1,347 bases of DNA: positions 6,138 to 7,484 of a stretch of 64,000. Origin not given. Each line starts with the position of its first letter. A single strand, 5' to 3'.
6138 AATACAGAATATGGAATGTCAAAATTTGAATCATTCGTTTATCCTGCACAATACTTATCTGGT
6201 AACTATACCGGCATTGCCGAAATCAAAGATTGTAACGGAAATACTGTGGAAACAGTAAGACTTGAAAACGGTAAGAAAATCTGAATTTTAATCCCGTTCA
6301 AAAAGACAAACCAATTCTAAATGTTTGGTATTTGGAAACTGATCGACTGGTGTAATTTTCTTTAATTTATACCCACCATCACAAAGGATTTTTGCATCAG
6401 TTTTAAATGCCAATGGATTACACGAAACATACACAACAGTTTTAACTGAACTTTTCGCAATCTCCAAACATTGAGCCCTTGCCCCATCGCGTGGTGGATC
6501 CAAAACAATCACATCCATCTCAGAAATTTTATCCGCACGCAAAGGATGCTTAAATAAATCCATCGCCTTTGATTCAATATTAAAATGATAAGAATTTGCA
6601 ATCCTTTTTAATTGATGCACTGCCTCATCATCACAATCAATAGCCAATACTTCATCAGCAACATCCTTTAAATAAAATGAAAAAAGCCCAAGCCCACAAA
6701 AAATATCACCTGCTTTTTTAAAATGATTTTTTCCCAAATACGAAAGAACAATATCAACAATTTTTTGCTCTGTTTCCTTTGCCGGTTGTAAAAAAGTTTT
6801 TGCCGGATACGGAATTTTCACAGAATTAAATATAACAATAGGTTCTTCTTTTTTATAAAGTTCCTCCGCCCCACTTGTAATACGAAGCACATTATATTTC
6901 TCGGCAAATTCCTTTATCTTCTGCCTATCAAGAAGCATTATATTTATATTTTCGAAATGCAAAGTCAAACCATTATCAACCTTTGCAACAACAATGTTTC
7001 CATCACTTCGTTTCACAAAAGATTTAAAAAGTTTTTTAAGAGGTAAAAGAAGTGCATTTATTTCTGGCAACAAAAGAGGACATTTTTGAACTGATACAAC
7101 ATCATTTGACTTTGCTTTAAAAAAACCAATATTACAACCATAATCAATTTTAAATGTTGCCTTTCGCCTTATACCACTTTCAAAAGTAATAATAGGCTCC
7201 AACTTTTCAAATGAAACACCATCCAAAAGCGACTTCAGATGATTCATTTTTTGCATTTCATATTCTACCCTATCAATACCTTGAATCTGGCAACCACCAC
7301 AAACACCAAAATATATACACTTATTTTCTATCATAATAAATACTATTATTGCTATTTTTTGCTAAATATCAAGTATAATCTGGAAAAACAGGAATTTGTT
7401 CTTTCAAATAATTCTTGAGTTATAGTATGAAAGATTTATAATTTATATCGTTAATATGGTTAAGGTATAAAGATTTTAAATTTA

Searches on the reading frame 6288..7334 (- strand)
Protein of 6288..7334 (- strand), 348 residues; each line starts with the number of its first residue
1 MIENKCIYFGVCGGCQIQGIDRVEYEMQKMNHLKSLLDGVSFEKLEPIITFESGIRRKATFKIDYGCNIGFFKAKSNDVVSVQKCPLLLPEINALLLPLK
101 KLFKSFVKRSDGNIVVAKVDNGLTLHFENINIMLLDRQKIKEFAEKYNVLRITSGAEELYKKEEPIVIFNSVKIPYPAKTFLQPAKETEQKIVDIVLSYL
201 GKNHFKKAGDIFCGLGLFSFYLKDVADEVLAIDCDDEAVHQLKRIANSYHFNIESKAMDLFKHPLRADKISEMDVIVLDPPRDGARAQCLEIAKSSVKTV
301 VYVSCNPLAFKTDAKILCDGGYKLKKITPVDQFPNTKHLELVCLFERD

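Call 26: search_protein_families(library=pfam, proteins=[window:6288-7334:-])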
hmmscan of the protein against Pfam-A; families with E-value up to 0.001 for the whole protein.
window:6288-7334:- (348 aa): 5 families
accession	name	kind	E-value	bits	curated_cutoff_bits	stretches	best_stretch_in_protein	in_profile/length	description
PF05958.17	tRNA_U5-meth_tr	-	8.1e-14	51.8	23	1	178-347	176-356/357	tRNA (Uracil-5-)-methyltransferase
PF01861.22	BpsA_C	-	2.4e-05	24.2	27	1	220-282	61-122/243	Branched-chain polyamine synthase A C-terminal domain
PF05175.20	MTS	-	5.5e-05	23.3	23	1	195-293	22-119/170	Methyltransferase small domain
PF13649.12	Methyltransf_25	-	0.00035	21.6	27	1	210-268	3-63/97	Methyltransferase domain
PF09445.16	Methyltransf_15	-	0.00044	20.3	22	1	210-284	6-83/165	RNA cap guanine-N2 methyltransferase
